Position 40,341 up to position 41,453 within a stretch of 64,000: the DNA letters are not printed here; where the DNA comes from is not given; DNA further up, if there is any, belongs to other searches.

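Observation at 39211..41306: Toxin-antitoxin-chaperone (TAC)-type HigB/HigA/SecB-like module fused to a HEPN/Abi_C-like gene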

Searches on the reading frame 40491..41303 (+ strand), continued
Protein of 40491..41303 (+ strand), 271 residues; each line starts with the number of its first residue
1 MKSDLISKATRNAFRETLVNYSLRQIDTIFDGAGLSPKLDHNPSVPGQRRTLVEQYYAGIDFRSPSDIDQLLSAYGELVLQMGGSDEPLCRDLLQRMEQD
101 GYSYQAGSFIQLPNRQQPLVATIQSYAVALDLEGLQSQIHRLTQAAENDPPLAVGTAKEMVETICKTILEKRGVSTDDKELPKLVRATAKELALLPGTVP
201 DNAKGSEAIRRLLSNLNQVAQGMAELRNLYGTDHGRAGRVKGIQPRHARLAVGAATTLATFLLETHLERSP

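Call 60: fold_search(model_id=the predicted structure, library=pdb)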
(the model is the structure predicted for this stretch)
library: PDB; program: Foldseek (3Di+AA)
matches with E <= 10: 430; with E <= 0.001: 0
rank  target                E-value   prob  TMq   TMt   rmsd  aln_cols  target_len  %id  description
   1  8jh1_A                1.6e-01  0.54  0.22  0.15  13.0       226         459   22  Crystal Structure of the Csm6 Y161A mutant from Thermus thermophilus HB8 in complex with cyclic-tetraadenylate (cA4) (released 2023-12-13)
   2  8jbc_B                1.7e-01  0.80  0.28  0.19  11.0       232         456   22  Crystal Structure of the Csm6 K137A mutant from Thermus thermophilus HB8 in its apo form (released 2023-12-13)
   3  2hsb                  1.9e-01  1.00  0.33  0.63   5.7       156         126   13  Crystal structure of a hepn domain containing protein (af_0298) from archaeoglobus fulgidus at 1.95 A resolution (released 2006-08-15)
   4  8jbb_A                2.1e-01  0.77  0.29  0.19  11.4       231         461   22  Crystal Structure of the Csm6 from Thermus thermophilus HB8 in complex with A2>p (released 2023-12-13)
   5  8jbb_B                2.1e-01  0.75  0.28  0.19  11.4       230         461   22  Crystal Structure of the Csm6 from Thermus thermophilus HB8 in complex with A2>p (released 2023-12-13)
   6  5fsh_A                2.4e-01  0.72  0.28  0.18  11.7       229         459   20  Crystal structure of Thermus thermophilus Csm6 (released 2016-01-27)
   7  1o3u                  3.8e-01  0.99  0.31  0.62   5.9       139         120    9  Crystal structure of an hepn domain protein (tm0613) from thermotoga maritima at 1.75 A resolution (released 2003-04-22)
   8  5fsh_B                5.3e-01  0.47  0.27  0.20  10.5       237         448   20  Crystal structure of Thermus thermophilus Csm6 (released 2016-01-27)
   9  2oer_B                6.3e-01  0.20  0.19  0.24  16.9       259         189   13  Probable Transcriptional Regulator from Pseudomonas aeruginosa (released 2007-01-30)
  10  1hw1_A                6.6e-01  0.15  0.18  0.20  18.2       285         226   12  THE FADR-DNA COMPLEX: TRANSCRIPTIONAL CONTROL OF FATTY ACID METABOLISM IN ESCHERICHIA COLI (released 2001-01-24)
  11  8jh1_B                7.2e-01  0.25  0.22  0.15  13.1       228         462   23  Crystal Structure of the Csm6 Y161A mutant from Thermus thermophilus HB8 in complex with cyclic-tetraadenylate (cA4) (released 2023-12-13)
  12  1e2x                  8.3e-01  0.16  0.18  0.21  16.3       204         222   16  FadR, fatty acid responsive transcription factor from E. coli (released 2000-12-03)
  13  7a0g_DDD              8.7e-01  0.06  0.11  0.10  30.6       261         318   14  Structure of the SmhB pore of the tripartite alpha-pore forming toxin, Smh, from Serratia marcescens. (released 2021-03-31)
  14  1wol                  9.5e-01  0.90  0.29  0.57   6.1       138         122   12  Crystal Structure of ST0689, an archaeal HEPN homologue (released 2005-11-22)
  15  7a0g_BBB              1.0e+00  0.06  0.12  0.11  31.2       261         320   15  Structure of the SmhB pore of the tripartite alpha-pore forming toxin, Smh, from Serratia marcescens. (released 2021-03-31)
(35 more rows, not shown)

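Call 61: search_protein_families(library=pfam, proteins=[L149:6015-8363:+, L086:2968-4332:+, L130:4236-4979:+, L128:1666-2316:+, L135:4394-4933:+, L084:3917-4945:+], max_evalue=0.001)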
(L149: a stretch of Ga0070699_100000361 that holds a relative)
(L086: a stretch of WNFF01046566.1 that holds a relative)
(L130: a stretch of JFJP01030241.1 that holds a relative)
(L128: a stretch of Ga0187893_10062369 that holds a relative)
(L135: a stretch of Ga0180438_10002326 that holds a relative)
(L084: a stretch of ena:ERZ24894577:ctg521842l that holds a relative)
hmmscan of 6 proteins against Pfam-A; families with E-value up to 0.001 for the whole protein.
L149:6015-8363:+ (783 aa): 2 families
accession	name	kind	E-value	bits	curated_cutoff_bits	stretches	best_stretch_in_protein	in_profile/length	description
PF02384.22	N6_Mtase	-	1.1e-53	183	20.4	1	175-489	3-279/311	N-6 DNA Methylase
PF12161.14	HsdM_N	-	3.9e-22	79.8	24.5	1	26-161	2-135/135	HsdM N-terminal domain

L086:2968-4332:+ (455 aa): 1 family
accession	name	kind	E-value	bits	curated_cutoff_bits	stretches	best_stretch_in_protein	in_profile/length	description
PF01420.25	Methylase_S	-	8.7e-16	59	22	1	28-200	3-167/168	Type I restriction modification DNA specificity domain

L130:4236-4979:+ (248 aa): 0 families

L128:1666-2316:+ (217 aa): 1 family
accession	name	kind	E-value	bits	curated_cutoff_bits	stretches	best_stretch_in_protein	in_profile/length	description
PF02661.23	Fic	-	2.6e-19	70.3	24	1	66-165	2-92/93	Fic/DOC family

L135:4394-4933:+ (180 aa): 4 families
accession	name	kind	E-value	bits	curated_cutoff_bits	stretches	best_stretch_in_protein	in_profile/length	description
PF01381.28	HTH_3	-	2.8e-10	40.5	23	1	124-178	1-55/55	Helix-turn-helix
PF13443.12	HTH_26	-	3.5e-05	24.4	22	1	124-176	2-55/63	Cro/C1-type HTH DNA-binding domain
PF13560.12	HTH_31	-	0.00028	21.6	27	1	124-177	6-60/64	Helix-turn-helix domain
PF08667.16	BetR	-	0.0005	20.6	21.6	1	126-179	12-69/148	BetR domain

L084:3917-4945:+ (343 aa): 1 family
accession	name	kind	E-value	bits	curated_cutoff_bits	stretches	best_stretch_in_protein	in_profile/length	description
PF10546.14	P63C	-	2.6e-30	105.3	26.1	1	200-292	1-93/93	P63C domain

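Call 64: find_encoding_contigs(protein=P0111, flank=4000, max_places=6)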
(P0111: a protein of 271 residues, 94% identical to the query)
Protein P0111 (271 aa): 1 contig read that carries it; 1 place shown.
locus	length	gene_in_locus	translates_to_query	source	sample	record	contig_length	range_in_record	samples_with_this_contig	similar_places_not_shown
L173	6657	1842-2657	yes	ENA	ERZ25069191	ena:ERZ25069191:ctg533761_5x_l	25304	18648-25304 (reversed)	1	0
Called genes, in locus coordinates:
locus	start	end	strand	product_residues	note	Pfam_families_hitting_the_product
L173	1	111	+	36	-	?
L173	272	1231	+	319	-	PF14279:HNH_5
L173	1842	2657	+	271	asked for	PF14355:Abi_C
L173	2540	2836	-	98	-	-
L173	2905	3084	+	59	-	-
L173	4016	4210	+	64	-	PF12161:HsdM_N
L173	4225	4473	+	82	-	-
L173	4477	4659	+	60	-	-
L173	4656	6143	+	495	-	PF12161:HsdM_N, PF02384:N6_Mtase, PF01170:UPF0020 (faint), PF07669:Eco57I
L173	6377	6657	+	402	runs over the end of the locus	PF04326:SLFN_AlbA_2, PF13749:HATPase_c_4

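Call 68: search_solved_structures(query=L081:4097-4528:+, max_evalue=0.01)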
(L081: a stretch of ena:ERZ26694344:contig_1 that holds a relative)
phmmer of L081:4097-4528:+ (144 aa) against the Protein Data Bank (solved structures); distinct sequences matched with E-value up to 0.01: 2.
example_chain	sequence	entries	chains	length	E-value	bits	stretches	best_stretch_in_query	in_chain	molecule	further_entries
5k98_B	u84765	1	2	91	0.0014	21.7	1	31-99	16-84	Antitoxin HipB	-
2wiu_B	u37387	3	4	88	0.0018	21.4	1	31-99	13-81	HTH-TYPE TRANSCRIPTIONAL REGULATOR HIPB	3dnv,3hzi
